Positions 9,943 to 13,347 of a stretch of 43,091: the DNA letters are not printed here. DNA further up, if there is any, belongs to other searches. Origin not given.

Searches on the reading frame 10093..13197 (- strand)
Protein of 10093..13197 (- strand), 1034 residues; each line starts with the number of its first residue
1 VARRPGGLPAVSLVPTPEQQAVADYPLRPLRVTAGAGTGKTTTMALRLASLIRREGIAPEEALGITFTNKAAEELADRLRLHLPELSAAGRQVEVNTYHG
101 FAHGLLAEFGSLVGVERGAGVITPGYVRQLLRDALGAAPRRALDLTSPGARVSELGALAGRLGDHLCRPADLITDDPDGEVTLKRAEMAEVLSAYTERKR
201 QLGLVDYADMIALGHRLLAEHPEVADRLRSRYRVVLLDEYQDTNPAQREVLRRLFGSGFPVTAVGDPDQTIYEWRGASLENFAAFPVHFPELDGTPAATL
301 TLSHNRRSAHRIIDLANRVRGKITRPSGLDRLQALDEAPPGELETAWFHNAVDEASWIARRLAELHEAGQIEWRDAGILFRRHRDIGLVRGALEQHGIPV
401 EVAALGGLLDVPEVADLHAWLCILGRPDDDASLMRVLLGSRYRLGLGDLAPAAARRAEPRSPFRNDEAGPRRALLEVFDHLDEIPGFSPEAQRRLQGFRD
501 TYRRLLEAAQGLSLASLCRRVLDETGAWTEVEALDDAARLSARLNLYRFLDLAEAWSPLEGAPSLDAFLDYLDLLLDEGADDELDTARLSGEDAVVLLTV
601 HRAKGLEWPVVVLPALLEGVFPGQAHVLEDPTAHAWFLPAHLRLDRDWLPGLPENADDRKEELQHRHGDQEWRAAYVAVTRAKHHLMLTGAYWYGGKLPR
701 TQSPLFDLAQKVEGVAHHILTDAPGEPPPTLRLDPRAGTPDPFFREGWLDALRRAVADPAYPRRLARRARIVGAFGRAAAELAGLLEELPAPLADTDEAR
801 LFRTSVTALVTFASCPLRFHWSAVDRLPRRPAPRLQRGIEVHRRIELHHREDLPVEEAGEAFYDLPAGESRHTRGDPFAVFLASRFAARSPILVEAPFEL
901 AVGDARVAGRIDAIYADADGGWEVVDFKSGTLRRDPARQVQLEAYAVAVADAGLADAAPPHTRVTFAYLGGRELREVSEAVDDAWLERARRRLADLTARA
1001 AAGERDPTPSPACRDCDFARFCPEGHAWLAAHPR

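Call 76: search_protein_families(library=pfam, proteins=[window:10093-13197:-])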
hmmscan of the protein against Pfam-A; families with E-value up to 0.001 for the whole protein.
window:10093-13197:- (1034 aa): 6 families
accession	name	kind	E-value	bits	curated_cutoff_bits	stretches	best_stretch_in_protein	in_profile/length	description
PF00580.27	UvrD-helicase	-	1.1e-55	189.7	23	1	17-289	3-270/271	UvrD/REP helicase N-terminal domain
PF12705.13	PDDEXK_1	-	1.1e-28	101.2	22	1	804-1023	2-247/247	PD-(D/E)XK nuclease superfamily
PF13361.12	UvrD_C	-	5e-27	95.7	25.6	2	564-689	263-346/350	UvrD-like helicase C-terminal domain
PF13245.12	AAA_19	-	5.5e-18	65.9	25.1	1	20-273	3-132/134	AAA domain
PF13538.12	UvrD_C_2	-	2.9e-10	40.3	27.4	1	595-614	2-23/52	UvrD-like helicase C-terminal domain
PF13604.12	AAA_30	-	2.2e-06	28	27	1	31-79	22-66/191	AAA domain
